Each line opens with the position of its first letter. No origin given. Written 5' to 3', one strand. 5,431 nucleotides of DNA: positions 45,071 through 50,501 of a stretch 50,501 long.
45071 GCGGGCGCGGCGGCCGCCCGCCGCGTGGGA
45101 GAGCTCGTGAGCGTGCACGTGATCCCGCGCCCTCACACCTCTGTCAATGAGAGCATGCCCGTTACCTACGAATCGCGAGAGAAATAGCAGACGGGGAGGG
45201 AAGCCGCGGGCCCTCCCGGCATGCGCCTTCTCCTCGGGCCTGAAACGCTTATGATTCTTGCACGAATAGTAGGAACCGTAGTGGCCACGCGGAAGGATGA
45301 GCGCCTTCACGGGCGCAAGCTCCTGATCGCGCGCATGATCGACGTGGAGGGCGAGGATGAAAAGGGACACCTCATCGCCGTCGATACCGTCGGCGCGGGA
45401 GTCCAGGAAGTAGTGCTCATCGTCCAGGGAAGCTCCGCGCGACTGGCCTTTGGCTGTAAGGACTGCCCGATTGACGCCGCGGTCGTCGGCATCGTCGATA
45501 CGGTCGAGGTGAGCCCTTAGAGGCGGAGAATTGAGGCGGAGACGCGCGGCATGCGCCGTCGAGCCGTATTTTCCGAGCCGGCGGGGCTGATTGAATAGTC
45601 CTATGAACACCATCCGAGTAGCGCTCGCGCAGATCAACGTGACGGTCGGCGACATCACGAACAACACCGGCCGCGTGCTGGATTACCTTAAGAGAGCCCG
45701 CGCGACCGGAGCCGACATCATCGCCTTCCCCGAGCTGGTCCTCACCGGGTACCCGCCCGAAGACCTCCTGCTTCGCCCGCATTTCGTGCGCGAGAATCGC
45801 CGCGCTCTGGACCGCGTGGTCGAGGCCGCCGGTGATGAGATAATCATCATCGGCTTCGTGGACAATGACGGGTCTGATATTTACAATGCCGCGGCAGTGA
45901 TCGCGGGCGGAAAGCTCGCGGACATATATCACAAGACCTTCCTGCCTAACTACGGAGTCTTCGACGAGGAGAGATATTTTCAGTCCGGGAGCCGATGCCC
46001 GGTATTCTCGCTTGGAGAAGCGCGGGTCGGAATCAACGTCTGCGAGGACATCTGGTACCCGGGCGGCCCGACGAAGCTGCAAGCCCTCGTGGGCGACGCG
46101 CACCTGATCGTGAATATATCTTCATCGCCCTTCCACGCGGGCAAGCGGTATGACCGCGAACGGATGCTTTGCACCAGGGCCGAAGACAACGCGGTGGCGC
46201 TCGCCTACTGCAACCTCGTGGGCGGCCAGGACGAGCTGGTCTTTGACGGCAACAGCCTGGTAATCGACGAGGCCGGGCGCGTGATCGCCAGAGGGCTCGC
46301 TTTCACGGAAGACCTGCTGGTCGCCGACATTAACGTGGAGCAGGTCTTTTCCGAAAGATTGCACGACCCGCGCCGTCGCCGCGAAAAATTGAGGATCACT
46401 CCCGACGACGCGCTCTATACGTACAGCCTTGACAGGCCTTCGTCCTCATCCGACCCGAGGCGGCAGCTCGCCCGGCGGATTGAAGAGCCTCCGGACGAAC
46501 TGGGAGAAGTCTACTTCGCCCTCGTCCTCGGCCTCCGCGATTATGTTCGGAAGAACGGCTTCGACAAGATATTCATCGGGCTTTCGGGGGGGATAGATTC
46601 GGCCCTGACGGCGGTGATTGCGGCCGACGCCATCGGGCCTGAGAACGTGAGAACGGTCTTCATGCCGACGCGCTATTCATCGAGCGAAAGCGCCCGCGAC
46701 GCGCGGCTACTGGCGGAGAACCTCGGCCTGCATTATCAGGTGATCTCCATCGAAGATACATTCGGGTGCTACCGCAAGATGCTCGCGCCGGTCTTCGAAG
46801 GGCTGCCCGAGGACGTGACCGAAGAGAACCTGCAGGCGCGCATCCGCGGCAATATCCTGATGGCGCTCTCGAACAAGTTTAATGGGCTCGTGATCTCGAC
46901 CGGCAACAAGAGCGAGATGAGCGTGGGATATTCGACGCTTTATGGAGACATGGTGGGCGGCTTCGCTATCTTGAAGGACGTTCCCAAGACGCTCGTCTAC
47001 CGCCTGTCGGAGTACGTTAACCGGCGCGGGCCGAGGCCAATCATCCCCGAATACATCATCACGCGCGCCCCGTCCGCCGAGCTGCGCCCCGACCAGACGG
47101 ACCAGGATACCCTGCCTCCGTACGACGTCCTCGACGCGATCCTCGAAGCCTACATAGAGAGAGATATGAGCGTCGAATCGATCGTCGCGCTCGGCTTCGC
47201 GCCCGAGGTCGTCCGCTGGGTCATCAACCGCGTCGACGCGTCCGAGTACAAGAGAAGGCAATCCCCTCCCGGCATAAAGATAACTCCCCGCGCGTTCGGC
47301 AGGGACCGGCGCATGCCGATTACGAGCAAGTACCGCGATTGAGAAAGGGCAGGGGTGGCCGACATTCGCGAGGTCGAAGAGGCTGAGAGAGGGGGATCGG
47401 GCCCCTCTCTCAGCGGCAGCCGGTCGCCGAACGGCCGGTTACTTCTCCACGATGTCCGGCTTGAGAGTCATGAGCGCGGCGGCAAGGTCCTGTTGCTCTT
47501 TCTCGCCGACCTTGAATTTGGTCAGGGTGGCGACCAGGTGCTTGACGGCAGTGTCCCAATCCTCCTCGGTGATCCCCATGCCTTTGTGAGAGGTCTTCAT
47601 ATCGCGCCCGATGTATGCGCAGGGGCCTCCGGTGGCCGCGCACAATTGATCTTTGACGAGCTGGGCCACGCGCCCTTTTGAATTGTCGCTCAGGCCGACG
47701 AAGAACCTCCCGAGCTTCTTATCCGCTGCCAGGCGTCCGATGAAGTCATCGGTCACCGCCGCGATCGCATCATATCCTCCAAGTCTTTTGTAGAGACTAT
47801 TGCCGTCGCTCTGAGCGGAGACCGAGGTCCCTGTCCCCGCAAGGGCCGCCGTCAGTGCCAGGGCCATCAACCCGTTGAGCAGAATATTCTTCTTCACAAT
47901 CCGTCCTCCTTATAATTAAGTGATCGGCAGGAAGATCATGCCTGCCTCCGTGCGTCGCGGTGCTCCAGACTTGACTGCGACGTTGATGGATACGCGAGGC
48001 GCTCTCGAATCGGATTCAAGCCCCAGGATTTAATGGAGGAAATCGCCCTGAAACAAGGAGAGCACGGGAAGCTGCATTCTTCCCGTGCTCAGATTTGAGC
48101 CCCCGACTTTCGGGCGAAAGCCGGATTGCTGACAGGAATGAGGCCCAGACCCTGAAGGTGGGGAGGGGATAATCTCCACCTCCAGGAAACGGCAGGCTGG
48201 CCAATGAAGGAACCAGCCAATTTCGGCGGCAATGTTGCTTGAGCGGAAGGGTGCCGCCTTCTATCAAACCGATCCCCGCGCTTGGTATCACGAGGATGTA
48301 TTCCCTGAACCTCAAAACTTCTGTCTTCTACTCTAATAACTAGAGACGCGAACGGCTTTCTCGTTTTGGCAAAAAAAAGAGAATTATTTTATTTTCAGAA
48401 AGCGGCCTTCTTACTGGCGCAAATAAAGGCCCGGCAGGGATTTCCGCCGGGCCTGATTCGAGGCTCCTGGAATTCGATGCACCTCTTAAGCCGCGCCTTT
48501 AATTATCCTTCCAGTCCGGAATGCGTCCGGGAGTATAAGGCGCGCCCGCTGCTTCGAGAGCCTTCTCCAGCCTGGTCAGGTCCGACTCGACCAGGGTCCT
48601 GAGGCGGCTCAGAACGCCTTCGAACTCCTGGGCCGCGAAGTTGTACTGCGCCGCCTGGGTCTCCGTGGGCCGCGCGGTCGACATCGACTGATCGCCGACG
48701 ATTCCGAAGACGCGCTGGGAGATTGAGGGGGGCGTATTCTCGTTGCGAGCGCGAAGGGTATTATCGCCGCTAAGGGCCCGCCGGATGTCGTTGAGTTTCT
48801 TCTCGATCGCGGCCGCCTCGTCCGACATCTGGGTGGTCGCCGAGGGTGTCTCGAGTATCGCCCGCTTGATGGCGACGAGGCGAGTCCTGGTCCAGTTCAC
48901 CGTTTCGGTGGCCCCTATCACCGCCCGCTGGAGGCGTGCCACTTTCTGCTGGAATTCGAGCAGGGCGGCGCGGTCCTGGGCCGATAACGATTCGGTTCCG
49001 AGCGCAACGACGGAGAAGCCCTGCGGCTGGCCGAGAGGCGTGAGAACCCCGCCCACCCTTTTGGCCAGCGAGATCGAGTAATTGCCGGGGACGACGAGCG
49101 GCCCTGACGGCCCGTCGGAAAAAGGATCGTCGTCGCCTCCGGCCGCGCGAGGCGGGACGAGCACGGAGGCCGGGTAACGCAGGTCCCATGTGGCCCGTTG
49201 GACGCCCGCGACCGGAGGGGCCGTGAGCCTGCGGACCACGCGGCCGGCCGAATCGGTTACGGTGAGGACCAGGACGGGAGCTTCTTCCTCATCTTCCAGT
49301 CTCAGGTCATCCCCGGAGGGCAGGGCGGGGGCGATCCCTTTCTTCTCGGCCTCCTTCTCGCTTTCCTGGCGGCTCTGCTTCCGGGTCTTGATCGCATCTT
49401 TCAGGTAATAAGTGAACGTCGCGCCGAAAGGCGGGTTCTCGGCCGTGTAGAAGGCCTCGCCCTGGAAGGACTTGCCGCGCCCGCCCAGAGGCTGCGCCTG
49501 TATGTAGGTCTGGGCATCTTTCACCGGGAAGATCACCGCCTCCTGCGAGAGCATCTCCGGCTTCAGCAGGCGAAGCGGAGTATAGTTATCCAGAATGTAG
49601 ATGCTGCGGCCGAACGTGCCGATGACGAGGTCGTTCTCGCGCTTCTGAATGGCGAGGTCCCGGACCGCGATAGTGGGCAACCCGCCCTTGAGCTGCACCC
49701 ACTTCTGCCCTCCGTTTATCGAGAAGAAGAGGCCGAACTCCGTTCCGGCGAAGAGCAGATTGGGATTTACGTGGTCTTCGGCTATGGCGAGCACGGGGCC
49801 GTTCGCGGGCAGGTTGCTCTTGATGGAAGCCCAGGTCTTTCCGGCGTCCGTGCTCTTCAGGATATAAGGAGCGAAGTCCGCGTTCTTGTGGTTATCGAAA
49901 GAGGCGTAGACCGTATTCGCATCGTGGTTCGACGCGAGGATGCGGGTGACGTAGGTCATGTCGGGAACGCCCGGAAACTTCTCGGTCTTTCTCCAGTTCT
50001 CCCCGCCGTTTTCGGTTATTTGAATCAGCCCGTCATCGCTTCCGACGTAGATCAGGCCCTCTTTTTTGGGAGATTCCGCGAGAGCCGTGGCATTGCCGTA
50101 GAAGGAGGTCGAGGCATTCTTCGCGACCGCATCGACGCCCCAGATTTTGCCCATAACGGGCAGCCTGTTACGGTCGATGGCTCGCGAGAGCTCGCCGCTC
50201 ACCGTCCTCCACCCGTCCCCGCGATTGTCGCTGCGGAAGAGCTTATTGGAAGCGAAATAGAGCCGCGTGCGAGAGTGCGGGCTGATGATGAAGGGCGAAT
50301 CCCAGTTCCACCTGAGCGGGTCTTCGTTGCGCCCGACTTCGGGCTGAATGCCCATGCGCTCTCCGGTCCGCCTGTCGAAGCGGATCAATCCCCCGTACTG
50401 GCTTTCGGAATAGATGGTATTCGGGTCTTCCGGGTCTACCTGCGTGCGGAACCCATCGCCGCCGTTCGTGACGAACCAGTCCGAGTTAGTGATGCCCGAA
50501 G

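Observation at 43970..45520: Three-gene mini bacterial-microcompartment locus: class II aldolase + one BMC-H + one BMC-P, with no aldehyde dehydrogenase core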

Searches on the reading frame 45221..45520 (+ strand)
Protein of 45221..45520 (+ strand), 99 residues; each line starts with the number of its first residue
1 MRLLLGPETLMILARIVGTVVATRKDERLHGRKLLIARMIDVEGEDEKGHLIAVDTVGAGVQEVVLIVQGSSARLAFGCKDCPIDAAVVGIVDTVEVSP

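Call 3: search_protein_families(library=pfam, proteins=[window:45221-45520:+], max_evalue=0.01)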
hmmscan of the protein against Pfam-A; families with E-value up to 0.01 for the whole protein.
window:45221-45520:+ (99 aa): 1 family
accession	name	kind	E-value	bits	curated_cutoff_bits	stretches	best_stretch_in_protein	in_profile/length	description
PF03319.19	EutN_CcmL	-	3.1e-30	104.9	25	1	11-93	1-83/83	Ethanolamine utilisation protein EutN/carboxysome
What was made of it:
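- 45251..45520 (+): BMC-P pentamer (vertex) protein, 89 aa (the longest ORF starts at 45221). It is the orthologue of position 1 of the ACI BMC-P triplet. PF03319 hit at 3.1e-30 (call 3).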

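Call 4: search_protein_families(library=ncbifam, proteins=[window:45221-45520:+], max_evalue=0.01)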
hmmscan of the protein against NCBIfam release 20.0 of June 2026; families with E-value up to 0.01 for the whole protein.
window:45221-45520:+ (99 aa): 4 families
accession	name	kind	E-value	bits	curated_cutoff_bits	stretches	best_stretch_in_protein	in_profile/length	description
NF053795.1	beta_CO2some_L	equivalog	5.4e-27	94.1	125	1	11-98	1-88/99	beta-carboxysome shell vertex protein CcmL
NF011992.0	PRK15448.1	equivalog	7.3e-18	64.5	118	1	11-95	1-85/95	ethanolamine utilization microcompartment protein EutN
TIGR02703.2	carboxysome_A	equivalog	3e-12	46.7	120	1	11-94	1-79/81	alpha-carboxysome shell vertex protein CsoS4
TIGR02704.1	carboxysome_B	equivalog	7.9e-08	32.6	88.9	1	13-94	3-78/80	carboxysome peptide B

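Call 38: search_solved_structures(query=window:45251-45520:+, max_evalue=1e-8)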
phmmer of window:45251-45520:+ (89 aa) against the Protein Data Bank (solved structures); distinct sequences matched with E-value up to 1e-8: 10.
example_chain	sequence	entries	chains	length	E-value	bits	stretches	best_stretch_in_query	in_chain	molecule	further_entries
2qw7_A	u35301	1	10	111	4.2e-19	71.9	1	1-88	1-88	Carbon dioxide concentrating mechanism protein ccmL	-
5v74_A1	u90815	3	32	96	6.4e-19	71.3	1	1-87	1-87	Ethanolamine utilization protein EutN/carboxysome structural protein Ccml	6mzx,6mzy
4n8x_1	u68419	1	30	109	3.6e-18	68.9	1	2-87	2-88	Carbon dioxide concentrating mechanism protein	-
4i7a_A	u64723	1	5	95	2.5e-17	66.2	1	1-87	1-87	Ethanolamine utilization protein EutN/carboxysome structural protein Ccml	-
4jvz_A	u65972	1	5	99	3.2e-17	65.9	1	2-86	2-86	Carbon dioxide concentrating mechanism protein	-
4n8f_A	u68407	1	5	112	4.7e-17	65.3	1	2-86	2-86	Carbon dioxide concentrating mechanism protein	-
4jw0_B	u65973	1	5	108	3e-16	62.8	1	3-87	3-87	Carbon dioxide concentrating mechanism protein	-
6owf_C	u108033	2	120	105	8.5e-15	58.2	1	2-87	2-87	Ethanolamine utilization protein EutN/carboxysome structural protein Ccml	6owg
7wkc_A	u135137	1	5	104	1.1e-14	57.8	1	2-86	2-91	Carboxysome shell vertex protein CcmL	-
2hd3_A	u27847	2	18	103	1.9e-14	57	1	2-85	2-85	Ethanolamine utilization protein eutN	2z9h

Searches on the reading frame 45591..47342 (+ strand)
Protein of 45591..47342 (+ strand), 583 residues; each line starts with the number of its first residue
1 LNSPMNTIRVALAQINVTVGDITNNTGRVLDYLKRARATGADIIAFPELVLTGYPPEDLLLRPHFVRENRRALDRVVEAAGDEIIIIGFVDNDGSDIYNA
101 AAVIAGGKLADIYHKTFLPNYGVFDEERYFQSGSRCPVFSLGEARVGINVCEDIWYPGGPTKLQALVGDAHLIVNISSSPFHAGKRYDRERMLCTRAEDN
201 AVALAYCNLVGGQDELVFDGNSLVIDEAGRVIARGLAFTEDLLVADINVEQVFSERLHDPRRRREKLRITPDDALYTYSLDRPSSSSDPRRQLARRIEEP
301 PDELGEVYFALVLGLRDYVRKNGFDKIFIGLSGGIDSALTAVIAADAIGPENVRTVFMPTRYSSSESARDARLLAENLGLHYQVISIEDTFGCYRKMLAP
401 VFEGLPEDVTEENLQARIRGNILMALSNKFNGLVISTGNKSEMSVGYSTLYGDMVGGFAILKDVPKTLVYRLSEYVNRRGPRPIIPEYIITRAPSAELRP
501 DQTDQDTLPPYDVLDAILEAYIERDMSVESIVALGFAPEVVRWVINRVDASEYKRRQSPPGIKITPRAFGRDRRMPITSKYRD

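Call 3: search_protein_families(library=pfam, proteins=[window:45591-47342:+], max_evalue=0.01)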
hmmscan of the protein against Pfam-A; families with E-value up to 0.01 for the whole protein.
window:45591-47342:+ (583 aa): 3 families
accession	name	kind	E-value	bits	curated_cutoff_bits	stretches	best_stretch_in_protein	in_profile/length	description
PF02540.23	NAD_synthase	-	3.8e-74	249.3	21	1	310-557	4-241/242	NAD synthase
PF00795.27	CN_hydrolase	-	6.3e-34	117.9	23.2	1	9-252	1-251/256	Carbon-nitrogen hydrolase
PF03054.22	tRNA_Me_trans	-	0.00052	20.2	20.6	1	326-391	2-76/202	tRNA methyl transferase HUP domain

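Call 4: search_protein_families(library=ncbifam, proteins=[window:45591-47342:+], max_evalue=0.01)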
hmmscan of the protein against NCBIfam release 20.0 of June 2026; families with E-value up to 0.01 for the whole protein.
window:45591-47342:+ (583 aa): 21 families
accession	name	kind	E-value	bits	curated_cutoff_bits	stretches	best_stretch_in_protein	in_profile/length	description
NF010588.0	PRK13981.1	equivalog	4.4e-221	735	479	1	6-583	3-544/546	NAD+ synthase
NF002730.0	PRK02628.1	equivalog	1.1e-71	242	473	1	5-534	10-587/677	NAD(+) synthase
TIGR00552.1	nadE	equivalog_domain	2.3e-60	203.9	63.65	1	315-562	13-244/251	NAD(+) synthase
NF010587.0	PRK13980.1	equivalog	1.3e-58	198.4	255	1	310-565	17-261/267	NAD+ synthase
NF002048.0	PRK00876.1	subfamily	6.1e-25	87.7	313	2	319-402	35-118/330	NAD(+) synthase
TIGR03381.1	agmatine_aguB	equivalog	2e-23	83.2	410.25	1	8-257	1-263/279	N-carbamoylputrescine amidase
NF040852.1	nitrile_Arch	equivalog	8.1e-14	51.4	500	1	8-259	1-247/262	nitrilase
NF033621.1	de_GSH_amidase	exception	5.5e-12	45.6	355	1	9-260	1-248/260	deaminated glutathione amidase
NF001979.1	PRK00768.1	equivalog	1.6e-09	37.7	250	1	315-520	28-238/266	NAD(+) synthase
TIGR00268.2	TIGR00268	equivalog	4.9e-09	35.8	150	1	324-388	13-77/259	ATP-dependent sacrificial sulfur transferase LarE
NF007757.0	PRK10438.1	equivalog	3.9e-08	32.9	249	1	5-254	1-239/256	amidohydrolase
NF000848.1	PRK00074.1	equivalog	1.1e-05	24.3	400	1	323-391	212-281/512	glutamine-hydrolyzing GMP synthase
TIGR00546.1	lnt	equivalog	1.6e-05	24.3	132.9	1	7-177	159-348/395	apolipoprotein N-acyltransferase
NF001138.1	PRK00143.1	equivalog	4.9e-05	22.4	284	1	326-391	1-72/345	tRNA 2-thiouridine(34) synthase MnmA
TIGR00884.1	guaA_Cterm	equivalog_domain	5.4e-05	22.6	338.75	1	323-391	15-83/310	glutamine-hydrolyzing GMP synthase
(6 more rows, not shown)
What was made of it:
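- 45603..47342 (+): Glutamine-dependent NAD+ synthase (nadE). It is probably co-transcribed with the BMC genes, but it is not a BMC component and has no targeting extension. NCBIfam NF010588 at 735 bits against a cut-off of 479, with the profile covered end to end (call 4).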

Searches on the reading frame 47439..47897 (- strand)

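Call 3: search_protein_families(library=pfam, proteins=[window:47439-47897:-], max_evalue=0.01)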
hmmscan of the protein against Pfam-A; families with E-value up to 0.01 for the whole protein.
window:47439-47897:- (152 aa): 1 family
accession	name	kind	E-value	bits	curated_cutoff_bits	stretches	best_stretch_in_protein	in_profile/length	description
PF01152.27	Bac_globin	-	4.6e-12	46.6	21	1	34-148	1-118/121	Bacterial-like globin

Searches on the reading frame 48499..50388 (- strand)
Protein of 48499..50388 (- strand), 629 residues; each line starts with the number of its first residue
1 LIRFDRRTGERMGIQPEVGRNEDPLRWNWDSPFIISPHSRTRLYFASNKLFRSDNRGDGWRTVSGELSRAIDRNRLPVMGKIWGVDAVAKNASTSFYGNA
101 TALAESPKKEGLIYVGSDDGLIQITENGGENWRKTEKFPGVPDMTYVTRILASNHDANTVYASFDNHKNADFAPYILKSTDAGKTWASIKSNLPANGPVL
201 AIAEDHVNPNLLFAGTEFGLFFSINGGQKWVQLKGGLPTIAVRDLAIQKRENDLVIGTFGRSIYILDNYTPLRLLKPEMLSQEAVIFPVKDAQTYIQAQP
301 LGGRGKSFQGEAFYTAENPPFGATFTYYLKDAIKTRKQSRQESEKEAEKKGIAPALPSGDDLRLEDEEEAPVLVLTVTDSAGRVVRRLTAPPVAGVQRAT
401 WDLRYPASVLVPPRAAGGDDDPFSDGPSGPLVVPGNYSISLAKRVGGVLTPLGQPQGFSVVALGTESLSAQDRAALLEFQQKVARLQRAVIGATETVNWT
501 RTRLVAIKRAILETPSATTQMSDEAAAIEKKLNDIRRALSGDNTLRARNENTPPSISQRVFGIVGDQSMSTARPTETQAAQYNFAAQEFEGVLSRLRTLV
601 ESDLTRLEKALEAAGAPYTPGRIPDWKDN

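Call 33: search_protein_families(library=pfam, proteins=[window:48499-50388:-], max_evalue=0.0001)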
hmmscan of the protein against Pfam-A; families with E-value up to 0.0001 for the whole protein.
window:48499-50388:- (629 aa): 1 family
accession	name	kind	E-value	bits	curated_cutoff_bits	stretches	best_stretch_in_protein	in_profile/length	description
PF15902.12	Sortilin-Vps10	-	1.8e-06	27.5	33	0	176-258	3-86/446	Sortilin, neurotensin receptor 3,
